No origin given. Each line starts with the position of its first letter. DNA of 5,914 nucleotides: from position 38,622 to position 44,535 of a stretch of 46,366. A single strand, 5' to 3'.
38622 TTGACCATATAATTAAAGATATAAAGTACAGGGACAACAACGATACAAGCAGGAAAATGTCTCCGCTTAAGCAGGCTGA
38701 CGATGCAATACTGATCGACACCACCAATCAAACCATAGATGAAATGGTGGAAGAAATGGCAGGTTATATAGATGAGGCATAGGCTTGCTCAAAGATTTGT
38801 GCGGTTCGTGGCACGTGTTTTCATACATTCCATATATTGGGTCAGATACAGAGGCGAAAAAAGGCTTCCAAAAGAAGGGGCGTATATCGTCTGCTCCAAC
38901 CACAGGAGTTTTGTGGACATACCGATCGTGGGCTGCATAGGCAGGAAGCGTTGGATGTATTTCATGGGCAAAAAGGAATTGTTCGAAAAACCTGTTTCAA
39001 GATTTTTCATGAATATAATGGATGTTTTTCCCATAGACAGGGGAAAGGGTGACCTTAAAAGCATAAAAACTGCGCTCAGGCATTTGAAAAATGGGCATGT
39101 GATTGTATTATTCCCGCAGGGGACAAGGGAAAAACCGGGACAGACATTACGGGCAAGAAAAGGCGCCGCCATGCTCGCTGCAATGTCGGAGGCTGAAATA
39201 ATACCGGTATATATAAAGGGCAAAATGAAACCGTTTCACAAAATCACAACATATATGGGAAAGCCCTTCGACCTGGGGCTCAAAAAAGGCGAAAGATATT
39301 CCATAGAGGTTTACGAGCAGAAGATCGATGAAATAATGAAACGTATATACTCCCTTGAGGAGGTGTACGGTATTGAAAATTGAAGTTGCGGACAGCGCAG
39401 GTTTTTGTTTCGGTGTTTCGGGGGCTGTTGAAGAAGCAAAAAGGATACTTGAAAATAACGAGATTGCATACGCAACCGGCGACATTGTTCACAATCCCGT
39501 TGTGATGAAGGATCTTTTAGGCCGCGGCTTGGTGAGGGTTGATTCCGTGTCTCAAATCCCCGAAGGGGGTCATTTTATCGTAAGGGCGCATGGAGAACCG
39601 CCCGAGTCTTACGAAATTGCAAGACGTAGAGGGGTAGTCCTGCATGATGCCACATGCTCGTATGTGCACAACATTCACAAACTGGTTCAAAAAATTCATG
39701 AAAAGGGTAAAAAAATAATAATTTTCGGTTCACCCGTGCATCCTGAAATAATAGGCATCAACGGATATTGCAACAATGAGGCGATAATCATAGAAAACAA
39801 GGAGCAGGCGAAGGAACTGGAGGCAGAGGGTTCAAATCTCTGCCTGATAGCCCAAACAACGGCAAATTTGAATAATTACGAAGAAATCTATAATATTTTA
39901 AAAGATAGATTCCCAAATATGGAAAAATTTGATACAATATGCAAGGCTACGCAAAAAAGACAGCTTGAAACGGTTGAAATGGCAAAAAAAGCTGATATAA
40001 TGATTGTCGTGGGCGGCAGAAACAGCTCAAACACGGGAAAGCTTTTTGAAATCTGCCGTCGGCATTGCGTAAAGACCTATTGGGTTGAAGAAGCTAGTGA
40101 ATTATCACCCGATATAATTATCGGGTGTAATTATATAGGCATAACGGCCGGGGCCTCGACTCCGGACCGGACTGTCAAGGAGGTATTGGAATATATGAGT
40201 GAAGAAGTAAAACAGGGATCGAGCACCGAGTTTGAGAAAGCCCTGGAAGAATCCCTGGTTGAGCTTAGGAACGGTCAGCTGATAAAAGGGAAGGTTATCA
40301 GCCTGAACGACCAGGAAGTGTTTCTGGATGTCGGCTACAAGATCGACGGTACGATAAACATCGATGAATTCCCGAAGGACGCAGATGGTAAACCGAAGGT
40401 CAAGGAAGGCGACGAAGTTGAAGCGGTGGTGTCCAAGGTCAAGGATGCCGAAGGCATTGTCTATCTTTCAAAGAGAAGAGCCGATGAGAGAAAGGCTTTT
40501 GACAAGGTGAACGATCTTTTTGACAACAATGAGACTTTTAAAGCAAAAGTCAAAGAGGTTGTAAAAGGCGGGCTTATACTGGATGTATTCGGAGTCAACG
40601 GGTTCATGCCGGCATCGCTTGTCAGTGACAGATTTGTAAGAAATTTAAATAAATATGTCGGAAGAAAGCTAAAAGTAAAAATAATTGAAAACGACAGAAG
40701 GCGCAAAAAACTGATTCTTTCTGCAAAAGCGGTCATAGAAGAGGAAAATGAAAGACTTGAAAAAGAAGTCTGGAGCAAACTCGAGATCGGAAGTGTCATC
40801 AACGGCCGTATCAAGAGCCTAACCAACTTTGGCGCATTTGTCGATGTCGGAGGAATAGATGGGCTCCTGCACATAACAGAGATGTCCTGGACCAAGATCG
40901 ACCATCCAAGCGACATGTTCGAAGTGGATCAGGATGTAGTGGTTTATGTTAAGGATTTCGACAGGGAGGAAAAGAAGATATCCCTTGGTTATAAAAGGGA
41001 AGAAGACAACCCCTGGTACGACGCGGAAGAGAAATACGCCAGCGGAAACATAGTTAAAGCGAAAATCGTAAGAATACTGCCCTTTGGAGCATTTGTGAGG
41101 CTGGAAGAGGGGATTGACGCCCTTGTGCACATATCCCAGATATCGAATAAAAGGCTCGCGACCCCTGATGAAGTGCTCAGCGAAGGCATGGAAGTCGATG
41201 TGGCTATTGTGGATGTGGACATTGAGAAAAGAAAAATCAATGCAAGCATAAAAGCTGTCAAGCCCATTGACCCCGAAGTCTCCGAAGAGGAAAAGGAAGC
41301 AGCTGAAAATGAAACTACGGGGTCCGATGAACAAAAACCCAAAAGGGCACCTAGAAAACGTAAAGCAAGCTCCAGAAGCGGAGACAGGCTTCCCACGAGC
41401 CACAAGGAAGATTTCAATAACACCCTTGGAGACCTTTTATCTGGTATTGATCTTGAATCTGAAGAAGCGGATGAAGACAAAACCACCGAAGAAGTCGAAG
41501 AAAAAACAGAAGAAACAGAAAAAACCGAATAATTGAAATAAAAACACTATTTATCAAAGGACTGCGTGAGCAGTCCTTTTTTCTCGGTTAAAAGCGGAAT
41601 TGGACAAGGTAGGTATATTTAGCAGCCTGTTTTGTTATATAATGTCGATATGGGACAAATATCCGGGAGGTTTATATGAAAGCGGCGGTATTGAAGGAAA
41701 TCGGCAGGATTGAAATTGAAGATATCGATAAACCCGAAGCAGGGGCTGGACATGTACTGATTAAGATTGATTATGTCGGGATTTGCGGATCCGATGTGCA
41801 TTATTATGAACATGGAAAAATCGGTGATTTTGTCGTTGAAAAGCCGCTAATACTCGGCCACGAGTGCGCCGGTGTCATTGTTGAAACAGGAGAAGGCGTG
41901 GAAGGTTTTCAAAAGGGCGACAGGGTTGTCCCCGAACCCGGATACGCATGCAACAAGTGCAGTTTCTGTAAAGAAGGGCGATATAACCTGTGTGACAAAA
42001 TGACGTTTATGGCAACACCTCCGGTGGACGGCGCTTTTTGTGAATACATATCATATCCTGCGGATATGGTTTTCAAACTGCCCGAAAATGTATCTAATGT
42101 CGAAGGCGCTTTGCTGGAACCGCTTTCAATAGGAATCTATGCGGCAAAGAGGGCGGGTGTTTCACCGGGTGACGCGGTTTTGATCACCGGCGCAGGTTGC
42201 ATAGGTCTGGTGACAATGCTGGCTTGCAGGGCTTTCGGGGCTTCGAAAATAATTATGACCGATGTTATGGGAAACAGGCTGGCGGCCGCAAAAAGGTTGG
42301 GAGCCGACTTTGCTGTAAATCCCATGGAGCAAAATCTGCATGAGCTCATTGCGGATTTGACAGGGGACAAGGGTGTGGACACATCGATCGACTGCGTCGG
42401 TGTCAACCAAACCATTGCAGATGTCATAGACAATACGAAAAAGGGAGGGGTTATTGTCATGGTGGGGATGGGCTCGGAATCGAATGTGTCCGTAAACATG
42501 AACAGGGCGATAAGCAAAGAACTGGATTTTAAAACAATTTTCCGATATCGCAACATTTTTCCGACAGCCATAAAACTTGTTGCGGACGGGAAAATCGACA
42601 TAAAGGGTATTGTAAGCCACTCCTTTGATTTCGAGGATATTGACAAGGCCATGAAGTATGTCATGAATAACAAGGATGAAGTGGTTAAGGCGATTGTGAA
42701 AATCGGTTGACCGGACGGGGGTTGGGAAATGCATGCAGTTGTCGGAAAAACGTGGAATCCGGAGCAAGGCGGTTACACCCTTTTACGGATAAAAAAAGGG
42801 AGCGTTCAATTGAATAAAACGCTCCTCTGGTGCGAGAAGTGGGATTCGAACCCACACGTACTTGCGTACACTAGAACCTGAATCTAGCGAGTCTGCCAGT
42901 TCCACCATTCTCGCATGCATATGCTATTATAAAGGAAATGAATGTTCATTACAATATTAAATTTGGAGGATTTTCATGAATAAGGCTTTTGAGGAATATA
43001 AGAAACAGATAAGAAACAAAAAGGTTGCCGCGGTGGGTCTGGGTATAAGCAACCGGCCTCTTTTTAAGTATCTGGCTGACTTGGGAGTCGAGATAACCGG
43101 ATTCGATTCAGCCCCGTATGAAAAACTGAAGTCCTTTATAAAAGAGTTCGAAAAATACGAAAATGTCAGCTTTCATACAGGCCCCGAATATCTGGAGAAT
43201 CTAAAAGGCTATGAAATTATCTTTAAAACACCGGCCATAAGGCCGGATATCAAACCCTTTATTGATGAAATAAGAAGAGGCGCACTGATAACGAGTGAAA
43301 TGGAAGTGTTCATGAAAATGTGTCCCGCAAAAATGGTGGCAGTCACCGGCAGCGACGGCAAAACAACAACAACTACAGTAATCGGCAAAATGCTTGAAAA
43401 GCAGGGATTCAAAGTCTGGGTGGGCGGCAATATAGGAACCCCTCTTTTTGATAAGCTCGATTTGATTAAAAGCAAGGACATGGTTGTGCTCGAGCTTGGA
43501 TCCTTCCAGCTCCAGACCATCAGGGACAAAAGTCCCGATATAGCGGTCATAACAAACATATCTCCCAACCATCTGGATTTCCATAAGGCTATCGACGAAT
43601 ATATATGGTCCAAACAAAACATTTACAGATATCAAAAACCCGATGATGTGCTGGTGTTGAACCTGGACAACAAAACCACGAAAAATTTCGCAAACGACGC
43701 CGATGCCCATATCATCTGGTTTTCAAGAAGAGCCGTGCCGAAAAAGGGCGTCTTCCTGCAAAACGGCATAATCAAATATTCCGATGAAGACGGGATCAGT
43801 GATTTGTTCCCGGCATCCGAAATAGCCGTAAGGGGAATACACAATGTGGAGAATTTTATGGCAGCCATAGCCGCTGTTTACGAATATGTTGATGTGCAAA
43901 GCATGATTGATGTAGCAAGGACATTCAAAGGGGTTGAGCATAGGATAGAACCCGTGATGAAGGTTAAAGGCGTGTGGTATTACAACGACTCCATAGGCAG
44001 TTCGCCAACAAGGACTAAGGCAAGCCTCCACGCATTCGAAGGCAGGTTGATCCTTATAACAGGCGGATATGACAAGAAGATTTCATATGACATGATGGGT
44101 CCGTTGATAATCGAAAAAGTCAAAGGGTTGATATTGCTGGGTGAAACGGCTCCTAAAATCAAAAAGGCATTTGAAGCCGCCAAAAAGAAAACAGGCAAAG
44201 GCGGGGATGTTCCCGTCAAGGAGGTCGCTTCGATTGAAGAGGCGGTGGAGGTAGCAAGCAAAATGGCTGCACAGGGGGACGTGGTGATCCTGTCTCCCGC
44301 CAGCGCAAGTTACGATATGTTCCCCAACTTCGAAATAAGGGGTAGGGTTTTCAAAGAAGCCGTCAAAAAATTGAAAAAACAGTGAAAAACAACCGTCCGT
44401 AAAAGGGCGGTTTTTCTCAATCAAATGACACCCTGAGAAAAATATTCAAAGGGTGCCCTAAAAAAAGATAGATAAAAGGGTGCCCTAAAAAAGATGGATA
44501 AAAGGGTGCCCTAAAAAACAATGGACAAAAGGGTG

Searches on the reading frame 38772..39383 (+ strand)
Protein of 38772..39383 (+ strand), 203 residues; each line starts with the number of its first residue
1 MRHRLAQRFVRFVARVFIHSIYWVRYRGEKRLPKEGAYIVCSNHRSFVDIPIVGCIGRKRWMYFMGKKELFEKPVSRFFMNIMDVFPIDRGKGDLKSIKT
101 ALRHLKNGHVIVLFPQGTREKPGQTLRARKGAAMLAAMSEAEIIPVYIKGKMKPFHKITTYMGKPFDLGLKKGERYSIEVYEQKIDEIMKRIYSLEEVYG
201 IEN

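Call 48: search_protein_families(library=pfam, proteins=[window:38772-39383:+], max_evalue=0.00001)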
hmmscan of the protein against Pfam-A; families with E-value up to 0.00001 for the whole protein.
window:38772-39383:+ (203 aa): 1 family
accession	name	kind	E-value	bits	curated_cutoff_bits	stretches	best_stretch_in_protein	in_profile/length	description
PF01553.26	Acyltransferase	-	8.6e-27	94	23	1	24-149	2-132/132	Acyltransferase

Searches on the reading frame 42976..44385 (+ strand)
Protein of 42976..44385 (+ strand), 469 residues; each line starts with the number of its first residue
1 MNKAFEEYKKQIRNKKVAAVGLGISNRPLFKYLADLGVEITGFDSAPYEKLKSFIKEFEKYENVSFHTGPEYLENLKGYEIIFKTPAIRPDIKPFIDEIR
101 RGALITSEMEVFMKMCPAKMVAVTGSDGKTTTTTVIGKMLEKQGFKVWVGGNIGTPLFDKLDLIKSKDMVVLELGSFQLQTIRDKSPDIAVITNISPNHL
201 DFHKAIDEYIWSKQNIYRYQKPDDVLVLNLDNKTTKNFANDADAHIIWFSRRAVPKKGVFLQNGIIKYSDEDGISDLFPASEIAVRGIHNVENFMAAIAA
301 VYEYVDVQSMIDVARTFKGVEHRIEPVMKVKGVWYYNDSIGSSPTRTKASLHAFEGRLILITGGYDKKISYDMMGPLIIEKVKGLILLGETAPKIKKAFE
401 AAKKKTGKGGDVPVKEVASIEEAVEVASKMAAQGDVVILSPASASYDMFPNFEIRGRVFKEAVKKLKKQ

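Call 16: search_protein_families(library=pfam, proteins=[window:42976-44385:+])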
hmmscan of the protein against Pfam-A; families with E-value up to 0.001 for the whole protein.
window:42976-44385:+ (469 aa): 2 families
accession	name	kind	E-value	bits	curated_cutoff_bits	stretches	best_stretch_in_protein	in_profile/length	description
PF08245.18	Mur_ligase_M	-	3.7e-33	115.6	24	1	123-301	1-200/200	Mur ligase middle domain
PF02875.26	Mur_ligase_C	-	6.8e-13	50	28.4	1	322-442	1-126/127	Mur ligase, glutamate ligase domain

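Call 51: find_encoding_contigs(protein=window:42976-44385:+, flank=3000, max_places=10)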
Protein window:42976-44385:+ (469 aa): no gene with exactly this product is on record in the collection.
